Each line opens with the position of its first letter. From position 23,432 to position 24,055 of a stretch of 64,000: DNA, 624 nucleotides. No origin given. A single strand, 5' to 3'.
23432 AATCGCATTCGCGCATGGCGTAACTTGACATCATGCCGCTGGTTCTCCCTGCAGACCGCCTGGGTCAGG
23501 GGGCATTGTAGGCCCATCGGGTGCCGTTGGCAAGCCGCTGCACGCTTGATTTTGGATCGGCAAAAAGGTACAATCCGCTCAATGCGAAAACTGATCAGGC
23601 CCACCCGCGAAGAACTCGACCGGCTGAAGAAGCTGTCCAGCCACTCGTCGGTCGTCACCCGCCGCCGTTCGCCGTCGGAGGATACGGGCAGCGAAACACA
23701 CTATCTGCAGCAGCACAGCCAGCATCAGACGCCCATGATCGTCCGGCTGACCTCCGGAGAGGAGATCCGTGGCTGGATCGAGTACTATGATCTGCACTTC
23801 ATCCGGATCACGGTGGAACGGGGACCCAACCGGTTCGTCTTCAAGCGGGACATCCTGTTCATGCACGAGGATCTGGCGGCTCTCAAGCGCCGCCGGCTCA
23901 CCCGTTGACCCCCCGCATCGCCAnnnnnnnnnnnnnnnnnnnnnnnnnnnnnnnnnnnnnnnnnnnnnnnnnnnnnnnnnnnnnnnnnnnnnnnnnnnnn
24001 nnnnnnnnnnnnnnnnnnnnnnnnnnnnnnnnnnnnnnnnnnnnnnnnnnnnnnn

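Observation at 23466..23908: Divergent Hfq-like Sm protein with an N-terminal basic extension, outside the usual miaA-hfq context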

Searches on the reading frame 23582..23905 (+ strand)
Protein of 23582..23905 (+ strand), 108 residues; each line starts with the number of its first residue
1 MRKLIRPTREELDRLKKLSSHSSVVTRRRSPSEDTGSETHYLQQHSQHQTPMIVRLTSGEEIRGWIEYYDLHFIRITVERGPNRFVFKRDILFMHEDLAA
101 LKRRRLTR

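Call 3: search_protein_families(library=pfam, proteins=[window:23582-23905:+], max_evalue=10)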
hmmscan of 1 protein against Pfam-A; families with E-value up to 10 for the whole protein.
seq(108 aa): 3 families
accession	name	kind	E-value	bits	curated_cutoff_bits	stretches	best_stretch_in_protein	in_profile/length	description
PF17209.9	Hfq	-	3.9e-05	23.6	27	1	40-91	4-54/64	Hfq protein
PF21979.2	Hfq_1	-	0.00052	20.5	27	1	40-94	5-59/61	Hfq related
PF07619.16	DUF1581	-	0.03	14.9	27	1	49-70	53-74/84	Protein of unknown function (DUF1581)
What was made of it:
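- On Hfq_1 (PF21979, cyanobacterial Hfq-related): This protein scores 20.5 bits (call 3).
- On Sm/LSm (PF01423): The query gives no hit at E up to 10 (call 3).
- Closest known: Archaeal and eukaryotic Sm/LSm proteins. Different: The query itself gives no PF01423 hit (call 3).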

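Call 4: search_protein_families(library=ncbifam, proteins=[window:23582-23905:+], max_evalue=10)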
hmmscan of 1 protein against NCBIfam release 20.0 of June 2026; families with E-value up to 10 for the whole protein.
seq(108 aa): 4 families
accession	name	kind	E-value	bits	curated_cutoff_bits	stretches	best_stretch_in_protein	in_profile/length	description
TIGR02383.1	Hfq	equivalog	0.0001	22.1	61.7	1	40-89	6-54/61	RNA chaperone Hfq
NF047718.1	Hfq_rel_Cyano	exception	0.011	16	52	1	40-94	9-63/64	Hfq-related RNA-binding protein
NF001963.0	PRK00737.1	equivalog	0.032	14.2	101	1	49-73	14-38/74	small nuclear ribonucleoprotein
NF001602.0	PRK00395.1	equivalog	0.16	11.7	95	1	40-91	10-59/79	RNA chaperone Hfq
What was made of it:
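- On Canonical Hfq (PF17209 / TIGR02383): PF17209 scores 23.6 bits against 27; TIGR02383 22.1 against 61.7; NF001602 11.7 against 95 (calls 3, 4).
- Closest known: Canonical bacterial Hfq. Different: Scores below the curated cut-offs: 23.6 against 27 bits, and 22.1 against 61.7 bits (calls 3, 4).
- Pfam Hfq E=3.9e-5 and Hfq_1 E=5.2e-4 (call 3); TIGR02383 E=1e-4 (call 4). Single-sequence scores fall below every curated cut-off (calls 3, 4). TIGR02383 scores 22 bits against a 61.7-bit cut-off (call 4). Nothing beyond the sub-threshold single-sequence HMM scores (calls 3, 4).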

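Call 5: search_solved_structures(query=window:23582-23905:+, max_evalue=10, show_alignments=3)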
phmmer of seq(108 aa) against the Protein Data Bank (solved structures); distinct sequences matched with E-value up to 10: 7.
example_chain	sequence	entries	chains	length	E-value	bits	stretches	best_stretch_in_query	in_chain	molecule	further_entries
1i4k_A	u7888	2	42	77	0.01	19.4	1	49-78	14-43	PUTATIVE SNRNP SM-LIKE PROTEIN | PUTATIVE SNRNP SM-LIKE PROTEIN AF-SM1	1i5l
4nl2_D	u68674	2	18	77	0.1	16.1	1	36-92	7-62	Protein hfq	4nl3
4noy_D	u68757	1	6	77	0.16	15.5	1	36-92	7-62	Protein Hfq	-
8jkf_H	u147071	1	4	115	0.76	13.4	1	24-70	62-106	the heavy chain of antibody 3G2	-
1kq1_A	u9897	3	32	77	0.79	13.3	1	41-91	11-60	Host Factor for Q beta | RNA chaperone Hfq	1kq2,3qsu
9d41_H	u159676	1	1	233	1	12.9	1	25-72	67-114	Fab Heavy Chain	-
6gwk_A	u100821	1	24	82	1.1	12.8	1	40-91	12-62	RNA-binding protein Hfq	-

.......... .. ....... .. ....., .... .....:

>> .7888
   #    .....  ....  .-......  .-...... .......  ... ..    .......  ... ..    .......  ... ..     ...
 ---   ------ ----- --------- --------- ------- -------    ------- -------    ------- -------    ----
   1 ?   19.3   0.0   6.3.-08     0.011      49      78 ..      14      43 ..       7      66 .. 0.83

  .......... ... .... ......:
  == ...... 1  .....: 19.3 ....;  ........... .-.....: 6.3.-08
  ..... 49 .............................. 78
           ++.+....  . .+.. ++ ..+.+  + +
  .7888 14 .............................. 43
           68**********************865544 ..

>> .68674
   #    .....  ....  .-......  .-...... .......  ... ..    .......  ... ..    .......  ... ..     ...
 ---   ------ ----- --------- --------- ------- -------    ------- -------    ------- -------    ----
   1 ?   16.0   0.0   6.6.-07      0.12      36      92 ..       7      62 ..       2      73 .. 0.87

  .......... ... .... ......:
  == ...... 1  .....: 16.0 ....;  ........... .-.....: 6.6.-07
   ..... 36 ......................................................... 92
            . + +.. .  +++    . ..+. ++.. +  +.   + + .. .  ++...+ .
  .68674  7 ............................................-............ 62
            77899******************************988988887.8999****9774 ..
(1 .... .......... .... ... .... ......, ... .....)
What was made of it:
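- Closest known: Archaeal and eukaryotic Sm/LSm proteins. Same: The best single-sequence PDB hit is A. fulgidus Sm1, E=0.01 over the Sm1 motif only (call 5).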

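Call 6: find_homologous_proteins(query=window:23582-23905:+, max_evalue=0.001)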
Query seq(108 aa) (108 aa): 13 proteins with E <= 0.001 among 18 candidates.
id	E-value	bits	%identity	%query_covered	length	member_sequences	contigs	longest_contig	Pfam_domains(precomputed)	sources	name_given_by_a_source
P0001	2.1e-60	219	95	100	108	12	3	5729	-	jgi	-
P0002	2.5e-56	206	88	100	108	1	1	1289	PF17209.10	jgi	jgi:sRNA-binding regulator protein Hfq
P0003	1.1e-46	175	71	97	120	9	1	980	-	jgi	jgi:hypothetical protein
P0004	5.1e-46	173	70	97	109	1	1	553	PF17209.10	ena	-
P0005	1.5e-45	171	70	97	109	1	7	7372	PF17209.10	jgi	jgi:sRNA-binding regulator protein Hfq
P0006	2.2e-45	171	68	98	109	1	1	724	PF17209.10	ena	-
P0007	2.0e-42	161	69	99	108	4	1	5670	PF17209.10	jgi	-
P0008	6.3e-41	157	64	100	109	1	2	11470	-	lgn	-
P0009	4.2e-40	154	64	95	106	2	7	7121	-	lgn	-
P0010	7.9e-36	140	59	100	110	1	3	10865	-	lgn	-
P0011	3.5e-35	138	60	100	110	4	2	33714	PF17209.10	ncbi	-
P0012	1.2e-27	114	52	97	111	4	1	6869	PF21979.3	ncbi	-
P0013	1.1e-26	111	55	90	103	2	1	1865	PF21979.3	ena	-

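Call 13: find_related_loci(query=A1, collection=genome_contigs, flank=6000)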
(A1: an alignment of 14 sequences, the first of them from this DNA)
Query A1 (108 aa) in genome_contigs; peptide patterns used: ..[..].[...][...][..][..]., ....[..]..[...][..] (x = any residue, [..] = any of these).
151 stretches matched a pattern; 14 encode a relative of the query (tblastn E <= 1e-3); 14 distinct loci.
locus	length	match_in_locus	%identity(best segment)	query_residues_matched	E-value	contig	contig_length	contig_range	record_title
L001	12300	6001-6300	93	1-100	1e-60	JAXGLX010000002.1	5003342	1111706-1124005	MAG: Acidobacteriota bacterium isolate AnMBR.bin219 bin219_2, whole genome shotgun sequence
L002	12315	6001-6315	70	1-105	9e-52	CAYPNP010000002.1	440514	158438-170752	MAG TPA_asm: uncultured Acidobacteriota bacterium isolate binchicken_co190_13 genome assembly, contig: NODE_10_length_44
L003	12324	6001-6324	60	1-108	7e-42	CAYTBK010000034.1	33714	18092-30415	MAG TPA_asm: uncultured Acidobacteriota bacterium isolate SRP220891_co2_264 genome assembly, contig: NODE_1893_length_33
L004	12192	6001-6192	52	33-96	3e-16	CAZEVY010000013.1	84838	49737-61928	MAG TPA_asm: uncultured Solibacteraceae bacterium isolate SRP237561_co1_63 genome assembly, contig: NODE_362_length_8483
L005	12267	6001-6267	37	18-96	1e-15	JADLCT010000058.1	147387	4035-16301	MAG: Bryobacterales bacterium isolate SJ244 c_000000636896, whole genome shotgun sequence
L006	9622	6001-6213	43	25-96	4e-15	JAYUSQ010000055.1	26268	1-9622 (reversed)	MAG: Acidobacteriota bacterium isolate GL117_UP_metabat_70 GL117_UP_metabat_70_54, whole genome shotgun sequence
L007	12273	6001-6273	37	16-96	8e-15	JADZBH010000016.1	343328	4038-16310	MAG: Bryobacterales bacterium isolate SJ664 c_000000277173, whole genome shotgun sequence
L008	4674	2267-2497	42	26-103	1e-14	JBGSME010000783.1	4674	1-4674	MAG: Bryobacteraceae bacterium isolate JTS-AC223 k141_4522713, whole genome shotgun sequence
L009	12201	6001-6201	37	30-96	4e-14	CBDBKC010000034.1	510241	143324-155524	MAG: Bryobacterales bacterium isolate 5f91f12a-28cc-4e70-8e9f-3aed67d6a3bc genome assembly, contig: contig_34, whole gen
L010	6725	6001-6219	41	27-100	6e-14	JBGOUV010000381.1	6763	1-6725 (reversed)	MAG: Terriglobia bacterium isolate OBJ_0618_7090110_130 k141_2646362_length_6763_cov_29.0056, whole genome shotgun seque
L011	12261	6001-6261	34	12-99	7e-13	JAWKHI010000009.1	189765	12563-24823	MAG: Bryobacteraceae bacterium isolate BC2.138 BC2.138.fa-9, whole genome shotgun sequence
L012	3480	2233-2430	39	31-96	7e-12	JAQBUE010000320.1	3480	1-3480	MAG: Acidobacteria bacterium isolate casp150-mb.136 NODE_62326_length_3480_cov_0.107069, whole genome shotgun sequence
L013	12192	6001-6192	42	33-96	1e-11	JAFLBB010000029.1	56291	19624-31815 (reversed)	MAG: Acidobacteria bacterium isolate UWPOB_ACIDO1 gnl_X_GHDIABGO_28, whole genome shotgun sequence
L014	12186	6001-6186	42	33-94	2e-11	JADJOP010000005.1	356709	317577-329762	MAG: Bryobacterales bacterium isolate Fred_18-Q3-R57-64_BAT3C.662 tig00007286-10-3579210, whole genome shotgun sequence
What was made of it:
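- Tried and rejected: The rest of the genome could not be scanned because the single genome_contigs scan was already used (call 13).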

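Call 17: predict_structure(alignment_id=A1)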
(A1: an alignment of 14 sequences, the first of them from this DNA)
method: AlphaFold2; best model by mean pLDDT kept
length: 108 residues; sequences in the alignment: 14
mean_pLDDT: 79.4   pTM: 0.57
mean pLDDT of the five models: 79.4, 78.7, 78.1, 76.0, 71.3
residues with pLDDT >= 90: 51; 70-90: 25; 50-70: 24; < 50: 8
segments of 3 or more residues with pLDDT < 50: 22-26
pLDDT, mean of each block of 10 residues (from residue 1): 64 66 49 69 91 94 94 90 92 91 73
secondary structure, 60 per line:
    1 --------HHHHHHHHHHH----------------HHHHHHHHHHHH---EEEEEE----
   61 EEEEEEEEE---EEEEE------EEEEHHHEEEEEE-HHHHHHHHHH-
elements in order: H9-19 H36-47 E51-56 E61-69 E73-77 E84-87 E91-96 H98-107

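Call 18: search_protein_representatives(alignment_id=A1)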
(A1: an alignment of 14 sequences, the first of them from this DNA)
Query: 14 sequences, 109 profile positions. Proteins with E-value up to 0.001 (for the whole library): 707; up to 1e-10: 230; up to 1e-30: 3. The best 150 are listed.
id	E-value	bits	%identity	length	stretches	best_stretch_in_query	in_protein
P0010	3.2e-49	181.7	-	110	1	1-108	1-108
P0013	2.1e-44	166.2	-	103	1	1-99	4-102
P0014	6.7e-35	135.6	-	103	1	1-99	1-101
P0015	3.7e-26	107.5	-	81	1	30-107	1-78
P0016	2.3e-21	92.1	-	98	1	19-104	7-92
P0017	2.9e-21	91.7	-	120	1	28-101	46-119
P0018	1.1e-20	89.9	-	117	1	26-104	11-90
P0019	1.4e-20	89.5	-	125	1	28-101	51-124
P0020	1.7e-20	89.3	-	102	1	21-96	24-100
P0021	1.9e-20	89.1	-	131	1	20-108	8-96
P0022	4.0e-20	88.0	-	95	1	28-101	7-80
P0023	4.7e-20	87.8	-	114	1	26-100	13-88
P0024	4.7e-20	87.8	-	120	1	16-99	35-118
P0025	4.8e-20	87.8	-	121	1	29-103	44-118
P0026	6.8e-20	87.3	-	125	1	26-100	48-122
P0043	3.7e-18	81.7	-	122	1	2-104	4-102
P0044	4.1e-18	81.6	-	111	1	2-106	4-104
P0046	5.5e-18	81.2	-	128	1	26-103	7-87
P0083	2.7e-16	75.7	-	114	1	1-96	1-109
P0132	1.3e-14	70.3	-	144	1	2-101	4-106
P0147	5.7e-14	68.2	-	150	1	2-105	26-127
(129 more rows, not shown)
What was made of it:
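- There are 707 family representatives (call 18).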

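Call 21: search_protein_families(library=pfam, alignment_id=A2, max_evalue=0.01)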
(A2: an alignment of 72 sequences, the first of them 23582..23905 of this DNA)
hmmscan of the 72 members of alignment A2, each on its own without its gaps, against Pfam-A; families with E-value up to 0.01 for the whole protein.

A. member 1, window:23582-23905:+ (108 aa): 2 families
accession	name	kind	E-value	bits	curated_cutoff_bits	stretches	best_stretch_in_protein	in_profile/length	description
PF17209.9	Hfq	-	3.9e-05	23.6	27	1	40-91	4-54/64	Hfq protein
PF21979.2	Hfq_1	-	0.00052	20.5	27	1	40-94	5-59/61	Hfq related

B. families by the number of members that match (of 72 scanned): 4 families
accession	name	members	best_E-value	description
PF21979.2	Hfq_1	72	5e-10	Hfq related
PF17209.9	Hfq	70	5.1e-10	Hfq protein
PF07619.16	DUF1581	18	0.00012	Protein of unknown function (DUF1581)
PF01423.28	LSM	6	0.0049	LSM domain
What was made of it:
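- On Sm/LSm (PF01423): Only 6 of 72 relatives hit weakly, best 0.0049 (call 21).
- All 72 sampled relatives hit Hfq_1 and 70 hit Hfq (call 21).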

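Call 22: fold_search(model_id=the predicted structure, library=pdb)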
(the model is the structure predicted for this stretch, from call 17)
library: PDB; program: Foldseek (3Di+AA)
matches with E <= 10: 1158; with E <= 0.001: 147
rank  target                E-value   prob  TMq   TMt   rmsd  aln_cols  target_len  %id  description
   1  4noy_B                3.5e-05  1.00  0.57  0.85   1.3        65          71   28  Crystal structure of Listeria monocytogenes Hfq F43W (released 2014-09-10)
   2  1kq2_H                3.5e-05  1.00  0.54  0.92   0.9        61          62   21  Crystal Structure of an Hfq-RNA Complex (released 2002-07-05)
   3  4noy_A                4.5e-05  1.00  0.57  0.83   1.2        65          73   28  Crystal structure of Listeria monocytogenes Hfq F43W (released 2014-09-10)
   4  6gwk_M                4.5e-05  1.00  0.52  0.84   1.1        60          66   18  The crystal structure of Hfq from Caulobacter crescentus (released 2019-05-22)
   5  4noy_E                4.8e-05  1.00  0.56  0.83   1.1        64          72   28  Crystal structure of Listeria monocytogenes Hfq F43W (released 2014-09-10)
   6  3hfo_A                5.4e-05  1.00  0.55  0.89   0.9        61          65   18  Crystal Structure of an Hfq protein from Synechocystis sp. (released 2009-07-14)
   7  4noy_F                6.1e-05  1.00  0.55  0.79   1.0        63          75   28  Crystal structure of Listeria monocytogenes Hfq F43W (released 2014-09-10)
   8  4nl2_A                6.9e-05  1.00  0.57  0.83   1.3        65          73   28  Crystal Structure of Listeria monocytogenes Hfq (released 2014-09-10)
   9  4nl2_B                6.9e-05  1.00  0.57  0.83   1.3        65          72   28  Crystal Structure of Listeria monocytogenes Hfq (released 2014-09-10)
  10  4nl2_C                6.9e-05  1.00  0.56  0.80   1.1        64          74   28  Crystal Structure of Listeria monocytogenes Hfq (released 2014-09-10)
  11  6gwk_X                7.3e-05  1.00  0.51  0.81   1.2        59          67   19  The crystal structure of Hfq from Caulobacter crescentus (released 2019-05-22)
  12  1kq1_H                7.3e-05  1.00  0.55  0.87   1.7        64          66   20  1.55 A Crystal structure of the pleiotropic translational regulator, Hfq (released 2002-07-10)
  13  6gwk_K                7.8e-05  1.00  0.51  0.89   1.0        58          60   19  The crystal structure of Hfq from Caulobacter crescentus (released 2019-05-22)
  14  6gwk_R                8.3e-05  1.00  0.51  0.77   1.2        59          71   19  The crystal structure of Hfq from Caulobacter crescentus (released 2019-05-22)
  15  4nl2_F                9.4e-05  1.00  0.56  0.80   1.0        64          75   28  Crystal Structure of Listeria monocytogenes Hfq (released 2014-09-10)
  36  3hfo_B                1.8e-04  1.00  0.54  0.86   1.0        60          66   18  Crystal Structure of an Hfq protein from Synechocystis sp. (released 2009-07-14)
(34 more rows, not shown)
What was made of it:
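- On Canonical Hfq (PF17209 / TIGR02383): Foldseek top 50 hits are all Hfq (call 22).
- Checked: The top 50 Foldseek hits in the PDB are all Hfq, with rmsd about 1 A over 57-66 residues (call 22).
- The fold is superimposable on Hfq at about 1 A (call 22).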

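Call 26: search_protein_families(library=pfam, proteins=[L007:5064-6005:+, L007:4366-5106:+, L007:6283-7098:+, L007:5995-6282:+, L011:6001-6264:+, L004:5896-6207:+, L006:5959-6225:+], max_evalue=0.001)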
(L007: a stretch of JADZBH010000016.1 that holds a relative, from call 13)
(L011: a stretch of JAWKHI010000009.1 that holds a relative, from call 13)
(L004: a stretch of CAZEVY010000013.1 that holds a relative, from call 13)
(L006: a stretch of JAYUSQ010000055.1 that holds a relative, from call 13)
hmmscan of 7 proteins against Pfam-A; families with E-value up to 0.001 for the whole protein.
L007:5064-6005:+ (313 aa): 3 families
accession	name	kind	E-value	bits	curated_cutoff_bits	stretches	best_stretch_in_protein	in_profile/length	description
PF13519.12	VWA_2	-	4.3e-14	53.5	27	1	95-194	3-106/107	von Willebrand factor type A domain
PF00092.34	VWA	-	2.1e-09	38.3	23.8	1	93-250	2-159/174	von Willebrand factor type A domain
PF05762.20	VWA_CoxE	-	5.7e-08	32.9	26.4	1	85-213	51-178/222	VWA domain containing CoxE-like protein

L007:4366-5106:+ (246 aa): 2 families
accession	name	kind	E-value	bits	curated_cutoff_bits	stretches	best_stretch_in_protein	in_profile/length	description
PF02391.22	MoaE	-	6.8e-31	107.2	23.4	1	108-218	2-113/114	MoaE protein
PF02597.26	ThiS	-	7.4e-17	62.1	22.5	1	10-86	1-76/76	ThiS family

L007:6283-7098:+ (271 aa): 1 family
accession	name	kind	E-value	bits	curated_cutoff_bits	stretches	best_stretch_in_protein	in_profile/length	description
PF00459.30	Inositol_P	-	1.8e-68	231.4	27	1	4-254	5-267/271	Inositol monophosphatase family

L007:5995-6282:+ (95 aa): 2 families
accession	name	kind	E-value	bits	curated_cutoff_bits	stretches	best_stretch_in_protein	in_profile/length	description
PF21979.2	Hfq_1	-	4.5e-09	36.7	27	1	35-91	3-59/61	Hfq related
PF17209.9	Hfq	-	1.4e-05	25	27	1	38-89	5-55/64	Hfq protein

L011:6001-6264:+ (87 aa): 2 families
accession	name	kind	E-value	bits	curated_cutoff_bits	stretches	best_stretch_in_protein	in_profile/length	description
PF21979.2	Hfq_1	-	2.5e-09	37.6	27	1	26-82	3-59/61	Hfq related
PF17209.9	Hfq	-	3.9e-05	23.6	27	1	29-82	5-57/64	Hfq protein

L004:5896-6207:+ (103 aa): 2 families
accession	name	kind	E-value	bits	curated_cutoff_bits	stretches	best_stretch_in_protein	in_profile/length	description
PF21979.2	Hfq_1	-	4.9e-08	33.4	27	1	43-97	5-59/61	Hfq related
PF17209.9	Hfq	-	6.6e-06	26.1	27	1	44-96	5-56/64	Hfq protein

L006:5959-6225:+ (88 aa): 2 families
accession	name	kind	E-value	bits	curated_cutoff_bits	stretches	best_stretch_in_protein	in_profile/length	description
PF21979.2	Hfq_1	-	6e-09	36.3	27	1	27-83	3-59/61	Hfq related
PF17209.9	Hfq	-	3.9e-05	23.6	27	1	30-83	5-57/64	Hfq protein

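Call 30: list_cluster_members(proteins=[P0011, P0012, P0043, P0044, P0132, P0147, P0018, P0046, P0016, P0083])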
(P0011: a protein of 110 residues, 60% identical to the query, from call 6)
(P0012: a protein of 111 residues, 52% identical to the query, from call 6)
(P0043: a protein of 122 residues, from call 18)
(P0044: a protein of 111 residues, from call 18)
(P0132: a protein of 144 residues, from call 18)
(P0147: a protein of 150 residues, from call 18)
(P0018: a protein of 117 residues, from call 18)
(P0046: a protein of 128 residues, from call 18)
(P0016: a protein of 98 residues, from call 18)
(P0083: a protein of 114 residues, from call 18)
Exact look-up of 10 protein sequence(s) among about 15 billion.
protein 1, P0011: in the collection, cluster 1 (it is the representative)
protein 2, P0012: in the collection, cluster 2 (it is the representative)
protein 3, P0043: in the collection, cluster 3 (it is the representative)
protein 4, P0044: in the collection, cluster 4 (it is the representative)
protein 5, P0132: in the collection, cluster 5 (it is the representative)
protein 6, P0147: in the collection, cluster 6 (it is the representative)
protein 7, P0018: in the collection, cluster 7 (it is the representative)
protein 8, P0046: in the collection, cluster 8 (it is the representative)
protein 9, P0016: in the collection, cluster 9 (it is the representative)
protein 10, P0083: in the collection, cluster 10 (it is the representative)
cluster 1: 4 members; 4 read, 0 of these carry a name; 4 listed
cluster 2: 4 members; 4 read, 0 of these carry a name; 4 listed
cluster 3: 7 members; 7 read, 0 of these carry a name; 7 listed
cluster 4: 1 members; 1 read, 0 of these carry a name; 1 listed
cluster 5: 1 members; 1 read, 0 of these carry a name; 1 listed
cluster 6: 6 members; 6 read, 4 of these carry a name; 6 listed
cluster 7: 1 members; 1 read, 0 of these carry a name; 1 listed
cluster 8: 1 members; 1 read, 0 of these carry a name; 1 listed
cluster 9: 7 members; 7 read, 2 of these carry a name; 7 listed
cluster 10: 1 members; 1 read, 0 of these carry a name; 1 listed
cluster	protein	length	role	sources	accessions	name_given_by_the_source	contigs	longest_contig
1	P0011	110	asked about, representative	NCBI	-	-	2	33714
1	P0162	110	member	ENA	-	-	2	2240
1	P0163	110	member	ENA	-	-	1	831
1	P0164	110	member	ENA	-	-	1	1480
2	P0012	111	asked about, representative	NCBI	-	-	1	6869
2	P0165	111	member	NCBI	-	-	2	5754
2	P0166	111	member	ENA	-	-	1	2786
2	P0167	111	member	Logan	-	-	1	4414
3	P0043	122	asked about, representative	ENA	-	-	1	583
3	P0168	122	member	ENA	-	-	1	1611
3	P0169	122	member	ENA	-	-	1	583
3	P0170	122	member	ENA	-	-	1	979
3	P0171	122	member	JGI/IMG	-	-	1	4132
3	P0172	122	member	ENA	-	-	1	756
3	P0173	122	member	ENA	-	-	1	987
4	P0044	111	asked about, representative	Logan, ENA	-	-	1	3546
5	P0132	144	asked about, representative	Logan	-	-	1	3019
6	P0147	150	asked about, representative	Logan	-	-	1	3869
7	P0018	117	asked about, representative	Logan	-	-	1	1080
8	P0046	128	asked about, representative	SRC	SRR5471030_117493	-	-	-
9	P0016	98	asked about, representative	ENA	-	-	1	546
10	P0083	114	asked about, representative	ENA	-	-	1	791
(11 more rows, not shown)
